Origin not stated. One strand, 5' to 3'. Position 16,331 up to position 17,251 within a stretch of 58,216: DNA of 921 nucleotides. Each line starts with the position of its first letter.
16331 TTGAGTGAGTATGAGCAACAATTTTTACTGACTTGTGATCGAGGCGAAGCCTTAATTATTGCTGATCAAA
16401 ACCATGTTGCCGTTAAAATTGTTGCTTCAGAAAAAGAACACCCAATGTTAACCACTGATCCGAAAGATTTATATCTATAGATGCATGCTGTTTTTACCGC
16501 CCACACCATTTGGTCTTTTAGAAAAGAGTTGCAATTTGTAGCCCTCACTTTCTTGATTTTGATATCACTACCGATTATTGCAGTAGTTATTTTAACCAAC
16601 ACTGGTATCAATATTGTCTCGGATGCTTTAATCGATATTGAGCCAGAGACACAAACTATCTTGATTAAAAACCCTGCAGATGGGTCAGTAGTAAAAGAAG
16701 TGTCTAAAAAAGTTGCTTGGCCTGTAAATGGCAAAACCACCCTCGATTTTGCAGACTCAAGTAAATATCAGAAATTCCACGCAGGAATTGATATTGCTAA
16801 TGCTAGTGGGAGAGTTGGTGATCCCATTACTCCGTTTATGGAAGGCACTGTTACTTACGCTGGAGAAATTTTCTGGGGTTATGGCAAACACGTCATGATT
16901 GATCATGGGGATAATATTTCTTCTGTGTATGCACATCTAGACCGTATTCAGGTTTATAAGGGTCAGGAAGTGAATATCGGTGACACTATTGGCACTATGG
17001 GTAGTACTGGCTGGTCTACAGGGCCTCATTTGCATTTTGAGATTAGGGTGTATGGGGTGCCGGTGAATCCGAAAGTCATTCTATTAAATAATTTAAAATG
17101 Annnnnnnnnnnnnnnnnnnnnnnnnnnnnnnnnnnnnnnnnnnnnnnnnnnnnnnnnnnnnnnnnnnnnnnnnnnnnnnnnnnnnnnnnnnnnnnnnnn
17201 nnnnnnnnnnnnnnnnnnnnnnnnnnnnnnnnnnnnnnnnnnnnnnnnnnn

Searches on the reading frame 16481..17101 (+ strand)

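Call 36: search_protein_families(library=pfam, proteins=[window:16481-17101:+], max_evalue=0.001)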
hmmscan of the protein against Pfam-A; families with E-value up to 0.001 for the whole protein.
window:16481-17101:+ (206 aa): 1 family
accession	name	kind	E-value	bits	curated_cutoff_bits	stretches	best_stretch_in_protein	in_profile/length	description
PF01551.29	Peptidase_M23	-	9.2e-33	112.8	28.7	1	98-197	1-96/96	Peptidase family M23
